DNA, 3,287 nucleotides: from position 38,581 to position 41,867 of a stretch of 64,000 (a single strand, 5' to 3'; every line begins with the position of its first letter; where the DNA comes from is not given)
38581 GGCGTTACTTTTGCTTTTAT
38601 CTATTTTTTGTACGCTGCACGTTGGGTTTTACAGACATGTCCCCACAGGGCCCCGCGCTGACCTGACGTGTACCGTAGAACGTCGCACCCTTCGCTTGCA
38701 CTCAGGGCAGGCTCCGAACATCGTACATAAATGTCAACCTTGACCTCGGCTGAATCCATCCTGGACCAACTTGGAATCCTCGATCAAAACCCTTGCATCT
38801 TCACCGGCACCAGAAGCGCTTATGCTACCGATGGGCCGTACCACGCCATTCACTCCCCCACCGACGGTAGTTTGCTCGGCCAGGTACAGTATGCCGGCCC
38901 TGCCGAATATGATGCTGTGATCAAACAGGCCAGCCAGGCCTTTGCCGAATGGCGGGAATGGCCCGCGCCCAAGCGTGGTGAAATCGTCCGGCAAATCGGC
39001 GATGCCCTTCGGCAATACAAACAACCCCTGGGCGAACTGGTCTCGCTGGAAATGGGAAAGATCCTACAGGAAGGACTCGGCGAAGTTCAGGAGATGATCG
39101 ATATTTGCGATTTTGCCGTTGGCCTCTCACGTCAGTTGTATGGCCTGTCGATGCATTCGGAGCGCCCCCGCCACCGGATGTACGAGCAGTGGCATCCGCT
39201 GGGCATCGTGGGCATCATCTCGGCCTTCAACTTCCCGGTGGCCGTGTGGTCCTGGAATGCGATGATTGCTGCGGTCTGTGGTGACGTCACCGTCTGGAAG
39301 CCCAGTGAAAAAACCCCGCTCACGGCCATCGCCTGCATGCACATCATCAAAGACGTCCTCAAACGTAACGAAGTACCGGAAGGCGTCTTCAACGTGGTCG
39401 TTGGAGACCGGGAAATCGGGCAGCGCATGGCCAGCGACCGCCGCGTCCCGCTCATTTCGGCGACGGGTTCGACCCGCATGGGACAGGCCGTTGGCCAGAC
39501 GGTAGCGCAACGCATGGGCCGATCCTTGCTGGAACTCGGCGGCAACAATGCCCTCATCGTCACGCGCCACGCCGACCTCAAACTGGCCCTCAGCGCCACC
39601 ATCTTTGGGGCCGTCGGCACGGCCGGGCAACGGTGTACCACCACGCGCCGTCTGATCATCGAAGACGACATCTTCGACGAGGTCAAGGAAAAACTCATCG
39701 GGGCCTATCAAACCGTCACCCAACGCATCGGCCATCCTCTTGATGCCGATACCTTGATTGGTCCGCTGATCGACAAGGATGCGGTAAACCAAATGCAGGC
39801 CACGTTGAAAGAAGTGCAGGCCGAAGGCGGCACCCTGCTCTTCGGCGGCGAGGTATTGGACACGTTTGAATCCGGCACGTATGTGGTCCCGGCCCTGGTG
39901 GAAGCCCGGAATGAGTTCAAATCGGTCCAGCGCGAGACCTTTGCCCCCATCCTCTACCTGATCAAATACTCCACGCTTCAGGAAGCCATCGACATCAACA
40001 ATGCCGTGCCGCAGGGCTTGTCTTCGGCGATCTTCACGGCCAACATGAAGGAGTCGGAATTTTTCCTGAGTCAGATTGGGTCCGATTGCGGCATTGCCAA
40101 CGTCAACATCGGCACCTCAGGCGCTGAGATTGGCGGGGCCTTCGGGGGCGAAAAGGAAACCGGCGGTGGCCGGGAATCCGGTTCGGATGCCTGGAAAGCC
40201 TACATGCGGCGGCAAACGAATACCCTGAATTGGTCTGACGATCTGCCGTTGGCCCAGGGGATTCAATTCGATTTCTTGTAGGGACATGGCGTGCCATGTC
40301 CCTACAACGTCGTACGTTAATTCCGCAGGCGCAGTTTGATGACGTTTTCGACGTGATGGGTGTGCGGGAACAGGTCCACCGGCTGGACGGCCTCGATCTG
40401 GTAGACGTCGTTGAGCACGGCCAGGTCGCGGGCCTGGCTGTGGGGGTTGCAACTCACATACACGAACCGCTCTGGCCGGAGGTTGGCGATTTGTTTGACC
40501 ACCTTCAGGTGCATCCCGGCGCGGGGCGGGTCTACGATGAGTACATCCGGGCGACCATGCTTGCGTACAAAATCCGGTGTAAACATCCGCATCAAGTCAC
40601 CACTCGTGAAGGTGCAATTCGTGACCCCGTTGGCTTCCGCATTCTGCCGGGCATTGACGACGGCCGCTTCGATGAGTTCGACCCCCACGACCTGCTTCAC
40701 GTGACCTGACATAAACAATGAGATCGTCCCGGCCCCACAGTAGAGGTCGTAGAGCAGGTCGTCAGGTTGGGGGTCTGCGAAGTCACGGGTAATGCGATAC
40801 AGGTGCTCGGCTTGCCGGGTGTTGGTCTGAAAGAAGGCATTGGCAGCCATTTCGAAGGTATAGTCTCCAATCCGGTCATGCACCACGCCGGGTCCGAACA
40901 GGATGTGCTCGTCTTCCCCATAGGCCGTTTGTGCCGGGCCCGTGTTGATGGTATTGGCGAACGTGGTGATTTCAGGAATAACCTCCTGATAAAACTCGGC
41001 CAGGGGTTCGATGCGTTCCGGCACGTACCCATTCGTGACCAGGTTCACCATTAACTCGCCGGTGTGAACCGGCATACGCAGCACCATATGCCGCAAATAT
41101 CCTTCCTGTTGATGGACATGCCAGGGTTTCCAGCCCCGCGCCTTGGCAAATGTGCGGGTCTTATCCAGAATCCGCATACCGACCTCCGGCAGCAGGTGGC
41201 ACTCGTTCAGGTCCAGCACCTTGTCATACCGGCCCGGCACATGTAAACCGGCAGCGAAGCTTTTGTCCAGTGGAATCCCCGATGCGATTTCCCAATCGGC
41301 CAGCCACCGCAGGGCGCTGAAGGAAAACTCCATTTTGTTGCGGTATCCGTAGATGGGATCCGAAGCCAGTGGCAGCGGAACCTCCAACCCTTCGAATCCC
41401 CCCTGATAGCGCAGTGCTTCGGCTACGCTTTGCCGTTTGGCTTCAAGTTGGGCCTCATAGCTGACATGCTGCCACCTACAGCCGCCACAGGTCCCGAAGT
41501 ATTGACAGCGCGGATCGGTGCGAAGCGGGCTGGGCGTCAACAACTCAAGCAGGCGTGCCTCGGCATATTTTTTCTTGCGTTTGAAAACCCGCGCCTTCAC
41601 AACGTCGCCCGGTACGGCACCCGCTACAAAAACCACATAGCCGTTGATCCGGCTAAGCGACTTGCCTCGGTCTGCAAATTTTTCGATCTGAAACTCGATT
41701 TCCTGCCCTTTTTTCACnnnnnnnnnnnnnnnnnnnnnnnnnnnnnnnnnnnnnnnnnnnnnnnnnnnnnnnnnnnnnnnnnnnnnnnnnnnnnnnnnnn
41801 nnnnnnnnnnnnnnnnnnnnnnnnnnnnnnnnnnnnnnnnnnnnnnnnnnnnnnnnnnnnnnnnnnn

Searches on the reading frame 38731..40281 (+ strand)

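Call 30: search_protein_families(library=pfam, proteins=[window:38731-40281:+], max_evalue=0.00001)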
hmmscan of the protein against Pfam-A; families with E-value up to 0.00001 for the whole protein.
window:38731-40281:+ (516 aa): 1 family
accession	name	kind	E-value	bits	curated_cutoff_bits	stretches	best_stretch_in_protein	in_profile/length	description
PF00171.27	Aldedh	-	1.9e-130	435.9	23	1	39-496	10-460/461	Aldehyde dehydrogenase family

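Call 49: search_protein_families(library=ncbifam, proteins=[window:38731-40281:+], max_evalue=1e-20)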
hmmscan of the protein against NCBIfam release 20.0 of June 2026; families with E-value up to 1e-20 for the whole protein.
window:38731-40281:+ (516 aa): 37 families (the best 25 are shown)
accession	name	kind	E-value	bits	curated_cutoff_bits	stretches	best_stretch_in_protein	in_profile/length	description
NF050084.1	pip_6_carb_DH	equivalog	1.1e-245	815.9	730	1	41-514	2-475/475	L-piperidine-6-carboxylate dehydrogenase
NF042993.1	AlphKGSA_gudD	equivalog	4.8e-92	309.2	770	1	39-492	22-473/481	alpha-ketoglutaric semialdehyde dehydrogenase GucD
TIGR01804.1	BADH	equivalog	1.3e-81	274.4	668.6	1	39-492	16-464/467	betaine-aldehyde dehydrogenase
NF052305.1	DioxValDhHalo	equivalog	1.9e-81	274.4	750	1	41-496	25-478/483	2,5-dioxovalerate dehydrogenase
NF009725.0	PRK13252.1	equivalog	2.4e-81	273.6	593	1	30-496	16-476/488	betaine-aldehyde dehydrogenase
TIGR02299.1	HpaE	equivalog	1e-79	268.4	638.35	1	32-497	12-474/488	5-carboxymethyl-2-hydroxymuconate semialdehyde dehydrogenase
NF040648.1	lactal_redase_Meth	equivalog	7e-76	256.1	650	1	40-483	15-446/463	lactaldehyde dehydrogenase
NF010000.0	PRK13473.1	subfamily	5.7e-73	246.1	615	1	31-492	12-465/475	aminobutyraldehyde dehydrogenase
TIGR01780.1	SSADH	subfamily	3.1e-71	240.6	646.35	1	41-492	2-445/448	succinate-semialdehyde dehydrogenase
NF006916.0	PRK09407.1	equivalog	3.5e-70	237.1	521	1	30-497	28-490/526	succinic semialdehyde dehydrogenase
NF006992.0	PRK09457.1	subfamily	9.3e-70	235.6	514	1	36-483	15-454/487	succinylglutamate-semialdehyde dehydrogenase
NF007497.0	PRK10090.1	equivalog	5.4e-69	233.2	500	1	39-493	25-471/480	aldehyde dehydrogenase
NF008869.0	PRK11904.1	equivalog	4.5e-68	230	747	1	35-500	562-1027/1042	bifunctional proline dehydrogenase/L-glutamate gamma-semialdehyde dehydrogenase PutA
NF002852.0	PRK03137.1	subfamily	1.6e-66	225.2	648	1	39-487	54-499/514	L-glutamate gamma-semialdehyde dehydrogenase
TIGR03240.1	arg_catab_astD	equivalog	1.1e-64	219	579.3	1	34-484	11-453/484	succinylglutamate-semialdehyde dehydrogenase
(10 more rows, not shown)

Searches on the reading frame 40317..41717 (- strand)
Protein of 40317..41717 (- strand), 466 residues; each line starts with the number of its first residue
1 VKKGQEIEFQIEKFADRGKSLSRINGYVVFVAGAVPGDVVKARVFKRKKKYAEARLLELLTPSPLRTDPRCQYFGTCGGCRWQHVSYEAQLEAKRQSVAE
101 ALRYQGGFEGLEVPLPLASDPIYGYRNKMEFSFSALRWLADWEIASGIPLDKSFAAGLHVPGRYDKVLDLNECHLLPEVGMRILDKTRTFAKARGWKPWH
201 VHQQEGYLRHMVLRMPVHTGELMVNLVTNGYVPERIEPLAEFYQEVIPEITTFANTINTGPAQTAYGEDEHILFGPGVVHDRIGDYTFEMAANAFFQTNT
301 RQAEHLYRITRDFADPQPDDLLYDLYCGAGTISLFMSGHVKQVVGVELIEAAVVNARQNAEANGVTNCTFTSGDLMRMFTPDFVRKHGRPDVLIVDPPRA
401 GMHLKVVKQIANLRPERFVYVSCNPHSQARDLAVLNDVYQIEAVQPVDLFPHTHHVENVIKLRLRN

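Call 30: search_protein_families(library=pfam, proteins=[window:40317-41717:-], max_evalue=0.00001)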
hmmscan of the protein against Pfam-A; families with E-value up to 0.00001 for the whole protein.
window:40317-41717:- (466 aa): 4 families
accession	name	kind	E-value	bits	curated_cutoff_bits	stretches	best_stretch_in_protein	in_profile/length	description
PF05958.17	tRNA_U5-meth_tr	-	9.1e-25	87.9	23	1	285-462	169-354/357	tRNA (Uracil-5-)-methyltransferase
PF01938.26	TRAM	-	2.2e-09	37.5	21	1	3-57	4-61/61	TRAM domain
PF13847.12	Methyltransf_31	-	4.2e-08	33.4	27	1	322-377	7-65/145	Methyltransferase domain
PF13649.12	Methyltransf_25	-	3.2e-06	28.2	27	1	324-379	3-59/97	Methyltransferase domain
